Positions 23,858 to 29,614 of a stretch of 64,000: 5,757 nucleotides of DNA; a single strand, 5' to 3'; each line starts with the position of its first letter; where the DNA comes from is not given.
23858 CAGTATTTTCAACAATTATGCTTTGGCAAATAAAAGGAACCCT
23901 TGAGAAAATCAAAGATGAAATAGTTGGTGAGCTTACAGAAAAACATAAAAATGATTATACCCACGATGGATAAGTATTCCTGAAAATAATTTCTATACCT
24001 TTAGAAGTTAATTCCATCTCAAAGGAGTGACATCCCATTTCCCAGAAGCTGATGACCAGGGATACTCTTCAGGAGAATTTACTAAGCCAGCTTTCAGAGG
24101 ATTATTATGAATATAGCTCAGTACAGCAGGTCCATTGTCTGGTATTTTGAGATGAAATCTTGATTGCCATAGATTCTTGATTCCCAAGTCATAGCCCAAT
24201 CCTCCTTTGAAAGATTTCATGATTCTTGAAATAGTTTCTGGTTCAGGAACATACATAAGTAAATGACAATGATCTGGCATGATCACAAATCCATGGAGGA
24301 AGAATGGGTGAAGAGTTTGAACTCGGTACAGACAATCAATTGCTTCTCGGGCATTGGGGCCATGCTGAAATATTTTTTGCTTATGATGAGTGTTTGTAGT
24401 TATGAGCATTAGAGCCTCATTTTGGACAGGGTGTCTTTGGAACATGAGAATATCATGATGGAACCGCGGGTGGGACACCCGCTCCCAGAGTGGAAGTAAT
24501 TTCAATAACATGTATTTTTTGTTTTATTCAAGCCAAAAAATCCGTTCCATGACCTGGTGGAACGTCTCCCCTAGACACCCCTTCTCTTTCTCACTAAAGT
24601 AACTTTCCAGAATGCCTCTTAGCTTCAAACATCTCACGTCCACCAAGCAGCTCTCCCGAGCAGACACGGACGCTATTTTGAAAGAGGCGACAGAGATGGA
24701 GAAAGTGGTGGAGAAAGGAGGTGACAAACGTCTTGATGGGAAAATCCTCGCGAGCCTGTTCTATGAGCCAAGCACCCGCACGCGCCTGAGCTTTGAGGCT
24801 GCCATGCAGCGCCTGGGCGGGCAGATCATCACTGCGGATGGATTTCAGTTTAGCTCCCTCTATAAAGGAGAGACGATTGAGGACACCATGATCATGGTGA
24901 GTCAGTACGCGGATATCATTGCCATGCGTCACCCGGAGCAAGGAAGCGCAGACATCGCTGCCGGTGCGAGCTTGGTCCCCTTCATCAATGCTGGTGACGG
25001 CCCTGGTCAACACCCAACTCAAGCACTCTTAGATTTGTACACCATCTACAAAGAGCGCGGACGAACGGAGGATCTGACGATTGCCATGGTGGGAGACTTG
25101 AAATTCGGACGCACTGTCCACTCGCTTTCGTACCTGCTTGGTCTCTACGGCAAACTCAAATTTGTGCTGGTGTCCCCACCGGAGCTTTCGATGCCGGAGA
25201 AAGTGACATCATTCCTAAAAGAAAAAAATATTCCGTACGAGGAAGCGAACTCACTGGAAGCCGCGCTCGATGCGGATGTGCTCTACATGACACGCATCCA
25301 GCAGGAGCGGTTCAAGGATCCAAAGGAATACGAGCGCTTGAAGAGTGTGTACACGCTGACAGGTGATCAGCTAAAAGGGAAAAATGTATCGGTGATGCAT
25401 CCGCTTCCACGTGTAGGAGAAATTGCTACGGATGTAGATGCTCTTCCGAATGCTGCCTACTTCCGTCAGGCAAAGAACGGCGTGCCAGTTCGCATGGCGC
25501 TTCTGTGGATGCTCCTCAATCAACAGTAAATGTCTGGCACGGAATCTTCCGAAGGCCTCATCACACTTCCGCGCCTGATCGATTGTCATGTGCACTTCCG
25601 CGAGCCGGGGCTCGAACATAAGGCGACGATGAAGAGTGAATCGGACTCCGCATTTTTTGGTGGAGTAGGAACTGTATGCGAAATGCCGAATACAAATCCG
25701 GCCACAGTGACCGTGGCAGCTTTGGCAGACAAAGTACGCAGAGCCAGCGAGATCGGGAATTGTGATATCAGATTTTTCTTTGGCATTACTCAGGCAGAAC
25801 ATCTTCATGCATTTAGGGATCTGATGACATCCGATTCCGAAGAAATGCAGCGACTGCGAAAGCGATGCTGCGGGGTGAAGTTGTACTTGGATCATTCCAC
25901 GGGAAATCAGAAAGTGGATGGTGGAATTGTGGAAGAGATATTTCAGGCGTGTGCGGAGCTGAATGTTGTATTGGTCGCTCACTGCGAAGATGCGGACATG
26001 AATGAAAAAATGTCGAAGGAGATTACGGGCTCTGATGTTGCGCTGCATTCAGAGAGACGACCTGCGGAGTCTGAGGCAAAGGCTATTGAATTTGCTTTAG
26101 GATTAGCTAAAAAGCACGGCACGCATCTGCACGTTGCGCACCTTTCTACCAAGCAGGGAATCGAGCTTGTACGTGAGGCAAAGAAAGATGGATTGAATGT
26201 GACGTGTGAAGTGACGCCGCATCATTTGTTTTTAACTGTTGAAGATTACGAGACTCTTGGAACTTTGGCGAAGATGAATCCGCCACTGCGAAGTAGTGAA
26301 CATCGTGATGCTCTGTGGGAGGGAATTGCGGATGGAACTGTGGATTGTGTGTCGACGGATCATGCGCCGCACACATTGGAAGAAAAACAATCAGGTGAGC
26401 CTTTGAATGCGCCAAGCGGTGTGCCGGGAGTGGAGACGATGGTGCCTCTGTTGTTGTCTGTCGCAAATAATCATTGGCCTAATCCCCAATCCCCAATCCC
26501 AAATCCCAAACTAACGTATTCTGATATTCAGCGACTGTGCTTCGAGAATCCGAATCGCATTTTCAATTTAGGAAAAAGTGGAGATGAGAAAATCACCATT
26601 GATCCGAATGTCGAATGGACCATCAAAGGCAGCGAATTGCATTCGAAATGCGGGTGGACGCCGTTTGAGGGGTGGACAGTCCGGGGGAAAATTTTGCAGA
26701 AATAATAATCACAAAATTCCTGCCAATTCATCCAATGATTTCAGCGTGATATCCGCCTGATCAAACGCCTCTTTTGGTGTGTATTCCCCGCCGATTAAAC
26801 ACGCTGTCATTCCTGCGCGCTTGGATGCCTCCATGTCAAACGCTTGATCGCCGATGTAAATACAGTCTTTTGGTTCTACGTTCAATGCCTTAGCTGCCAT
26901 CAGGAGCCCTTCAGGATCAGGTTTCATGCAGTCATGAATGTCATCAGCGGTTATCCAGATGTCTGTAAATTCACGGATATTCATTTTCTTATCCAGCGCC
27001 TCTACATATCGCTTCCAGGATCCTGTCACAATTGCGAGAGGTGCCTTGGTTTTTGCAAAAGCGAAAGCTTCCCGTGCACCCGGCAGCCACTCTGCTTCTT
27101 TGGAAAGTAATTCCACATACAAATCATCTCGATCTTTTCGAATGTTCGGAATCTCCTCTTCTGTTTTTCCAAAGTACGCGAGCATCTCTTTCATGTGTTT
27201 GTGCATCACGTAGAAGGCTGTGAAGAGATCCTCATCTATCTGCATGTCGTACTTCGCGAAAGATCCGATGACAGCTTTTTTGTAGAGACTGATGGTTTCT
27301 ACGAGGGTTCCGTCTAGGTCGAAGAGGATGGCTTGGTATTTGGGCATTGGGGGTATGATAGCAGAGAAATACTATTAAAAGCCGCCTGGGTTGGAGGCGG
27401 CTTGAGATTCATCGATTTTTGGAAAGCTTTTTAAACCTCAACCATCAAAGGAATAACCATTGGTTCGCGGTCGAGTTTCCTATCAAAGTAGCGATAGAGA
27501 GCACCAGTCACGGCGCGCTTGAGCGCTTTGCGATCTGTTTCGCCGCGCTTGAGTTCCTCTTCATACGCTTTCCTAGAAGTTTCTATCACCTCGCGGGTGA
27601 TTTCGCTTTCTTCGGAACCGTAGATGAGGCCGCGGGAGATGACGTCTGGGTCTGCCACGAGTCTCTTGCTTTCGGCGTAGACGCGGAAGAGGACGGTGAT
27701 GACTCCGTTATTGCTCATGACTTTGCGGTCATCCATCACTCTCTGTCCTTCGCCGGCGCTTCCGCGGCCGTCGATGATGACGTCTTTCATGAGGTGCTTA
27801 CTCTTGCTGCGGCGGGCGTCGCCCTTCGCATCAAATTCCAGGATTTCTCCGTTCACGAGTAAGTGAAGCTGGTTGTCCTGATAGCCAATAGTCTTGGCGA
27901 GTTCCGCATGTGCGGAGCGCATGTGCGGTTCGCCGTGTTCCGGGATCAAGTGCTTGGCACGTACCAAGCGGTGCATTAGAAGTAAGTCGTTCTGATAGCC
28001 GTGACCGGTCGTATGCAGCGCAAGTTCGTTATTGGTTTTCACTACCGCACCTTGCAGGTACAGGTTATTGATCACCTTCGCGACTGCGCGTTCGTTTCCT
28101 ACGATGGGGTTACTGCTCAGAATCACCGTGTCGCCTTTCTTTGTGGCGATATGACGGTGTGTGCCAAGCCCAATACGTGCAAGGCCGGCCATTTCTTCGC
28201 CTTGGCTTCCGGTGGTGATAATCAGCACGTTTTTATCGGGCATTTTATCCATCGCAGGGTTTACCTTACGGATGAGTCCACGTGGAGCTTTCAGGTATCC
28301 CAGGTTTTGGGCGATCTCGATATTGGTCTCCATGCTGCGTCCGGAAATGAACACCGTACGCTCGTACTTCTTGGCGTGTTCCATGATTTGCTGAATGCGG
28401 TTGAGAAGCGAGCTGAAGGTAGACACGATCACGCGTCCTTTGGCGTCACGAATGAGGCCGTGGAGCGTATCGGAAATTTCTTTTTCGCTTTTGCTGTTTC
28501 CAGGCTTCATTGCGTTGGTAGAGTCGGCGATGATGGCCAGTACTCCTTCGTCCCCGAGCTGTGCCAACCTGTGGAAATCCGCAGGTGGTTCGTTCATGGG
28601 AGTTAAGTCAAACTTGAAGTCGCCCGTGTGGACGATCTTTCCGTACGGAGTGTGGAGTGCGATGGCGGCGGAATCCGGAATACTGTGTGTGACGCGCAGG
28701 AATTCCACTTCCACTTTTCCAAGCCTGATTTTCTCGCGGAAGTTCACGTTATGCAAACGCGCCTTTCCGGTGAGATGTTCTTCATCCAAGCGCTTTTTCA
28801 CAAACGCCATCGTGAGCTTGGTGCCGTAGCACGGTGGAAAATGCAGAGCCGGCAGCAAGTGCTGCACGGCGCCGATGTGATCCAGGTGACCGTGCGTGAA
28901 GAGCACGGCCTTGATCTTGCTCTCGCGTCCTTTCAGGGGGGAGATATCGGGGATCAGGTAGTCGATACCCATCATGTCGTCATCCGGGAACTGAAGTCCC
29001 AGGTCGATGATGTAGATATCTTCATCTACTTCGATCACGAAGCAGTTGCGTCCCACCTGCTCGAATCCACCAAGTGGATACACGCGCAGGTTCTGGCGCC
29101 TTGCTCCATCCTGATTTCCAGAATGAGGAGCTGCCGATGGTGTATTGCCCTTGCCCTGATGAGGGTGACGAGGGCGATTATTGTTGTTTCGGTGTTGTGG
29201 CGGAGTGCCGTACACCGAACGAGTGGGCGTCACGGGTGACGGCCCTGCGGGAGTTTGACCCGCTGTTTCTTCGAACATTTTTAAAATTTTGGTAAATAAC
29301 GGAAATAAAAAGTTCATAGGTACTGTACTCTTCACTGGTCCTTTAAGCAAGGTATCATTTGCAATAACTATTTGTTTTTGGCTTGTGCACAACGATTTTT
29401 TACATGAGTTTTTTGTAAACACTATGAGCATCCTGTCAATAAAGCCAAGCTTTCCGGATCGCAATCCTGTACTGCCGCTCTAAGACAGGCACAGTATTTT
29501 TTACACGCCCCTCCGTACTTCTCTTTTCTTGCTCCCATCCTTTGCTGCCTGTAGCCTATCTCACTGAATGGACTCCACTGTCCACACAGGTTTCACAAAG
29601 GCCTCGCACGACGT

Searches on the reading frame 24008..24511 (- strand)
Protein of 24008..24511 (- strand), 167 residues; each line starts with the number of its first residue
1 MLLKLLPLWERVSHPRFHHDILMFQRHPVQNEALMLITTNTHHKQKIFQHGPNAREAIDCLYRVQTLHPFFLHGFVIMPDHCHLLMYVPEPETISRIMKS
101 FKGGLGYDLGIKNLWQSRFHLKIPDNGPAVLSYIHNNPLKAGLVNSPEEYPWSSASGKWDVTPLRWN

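Call 46: search_protein_families(library=pfam, proteins=[window:24008-24511:-])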
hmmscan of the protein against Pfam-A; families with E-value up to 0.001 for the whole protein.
window:24008-24511:- (167 aa): 1 family
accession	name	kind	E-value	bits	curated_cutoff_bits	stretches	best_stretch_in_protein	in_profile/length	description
PF01797.21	Y1_Tnp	-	5.6e-07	30.1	23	1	41-105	13-76/121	Transposase IS200 like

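Call 50: search_protein_families(library=ncbifam, proteins=[window:24008-24511:-], max_evalue=0.01)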
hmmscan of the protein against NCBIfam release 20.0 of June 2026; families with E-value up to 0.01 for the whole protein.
window:24008-24511:- (167 aa): 2 families
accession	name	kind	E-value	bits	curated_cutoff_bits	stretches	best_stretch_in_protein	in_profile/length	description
NF047646.1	REP_Tyr_transpos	equivalog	3.4e-25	88.7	80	1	29-153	6-146/146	REP-associated tyrosine transposase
NF033573.1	transpos_IS200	equivalog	0.004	17.4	55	1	41-104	19-81/126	IS200/IS605 family transposase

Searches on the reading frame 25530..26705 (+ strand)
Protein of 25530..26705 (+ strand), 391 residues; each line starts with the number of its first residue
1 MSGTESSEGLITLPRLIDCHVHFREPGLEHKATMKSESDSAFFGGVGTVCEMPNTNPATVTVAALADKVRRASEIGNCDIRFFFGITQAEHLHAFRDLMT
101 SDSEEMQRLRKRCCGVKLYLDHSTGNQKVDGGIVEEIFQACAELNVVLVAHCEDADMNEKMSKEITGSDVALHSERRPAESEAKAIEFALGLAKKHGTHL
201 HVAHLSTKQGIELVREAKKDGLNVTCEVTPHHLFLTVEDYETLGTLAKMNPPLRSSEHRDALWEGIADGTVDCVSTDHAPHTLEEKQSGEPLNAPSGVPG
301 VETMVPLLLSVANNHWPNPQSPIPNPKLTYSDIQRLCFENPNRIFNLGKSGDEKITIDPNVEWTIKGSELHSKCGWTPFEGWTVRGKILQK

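Call 61: search_protein_families(library=pfam, proteins=[window:25530-26705:+])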
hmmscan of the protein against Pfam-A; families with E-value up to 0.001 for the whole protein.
window:25530-26705:+ (391 aa): 2 families
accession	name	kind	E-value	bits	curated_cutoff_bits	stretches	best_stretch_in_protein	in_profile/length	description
PF01979.26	Amidohydro_1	-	1.3e-12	48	25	1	13-347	3-300/345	Amidohydrolase family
PF12890.13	DHOase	-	3.1e-05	24.5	21.2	1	12-209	4-141/142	Dihydro-orotase-like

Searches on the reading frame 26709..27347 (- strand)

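Call 46: search_protein_families(library=pfam, proteins=[window:26709-27347:-])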
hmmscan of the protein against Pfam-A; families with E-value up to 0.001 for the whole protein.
window:26709-27347:- (212 aa): 4 families
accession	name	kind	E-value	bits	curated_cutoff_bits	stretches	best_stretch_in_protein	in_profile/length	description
PF13419.12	HAD_2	-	4.1e-29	102.4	23.8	1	7-184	1-177/178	Haloacid dehalogenase-like hydrolase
PF00702.32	Hydrolase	-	4.7e-24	86.3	26.4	1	4-179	1-191/191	haloacid dehalogenase-like hydrolase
PF12710.13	HAD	-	1.2e-08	36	27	1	7-174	1-187/189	haloacid dehalogenase-like hydrolase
PF13242.12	Hydrolase_like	-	1.3e-08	35.1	22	1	140-207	2-74/75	HAD-hyrolase-like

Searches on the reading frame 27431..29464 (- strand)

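Call 46: search_protein_families(library=pfam, proteins=[window:27431-29464:-])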
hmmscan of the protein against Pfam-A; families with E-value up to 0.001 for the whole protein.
window:27431-29464:- (677 aa): 5 families
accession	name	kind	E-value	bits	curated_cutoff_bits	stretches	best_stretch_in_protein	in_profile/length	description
PF22505.1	RNase_J_b_CASP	-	1e-44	151.8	27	1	342-468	1-126/126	Ribonuclease J, beta-CASP domain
PF17770.6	RNase_J_C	-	2.5e-21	77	23.8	1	576-677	1-102/102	Ribonuclease J C-terminal domain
PF00753.33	Lactamase_B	-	1.2e-15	58.4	22.7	1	138-293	5-161/196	Metallo-beta-lactamase superfamily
PF12706.13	Lactamase_B_2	-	1.7e-10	41.3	27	1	176-284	21-144/200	Beta-lactamase superfamily domain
PF07521.17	RMMBL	-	5.7e-06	26.7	21.6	1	483-527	12-57/63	Zn-dependent metallo-hydrolase RNA specificity domain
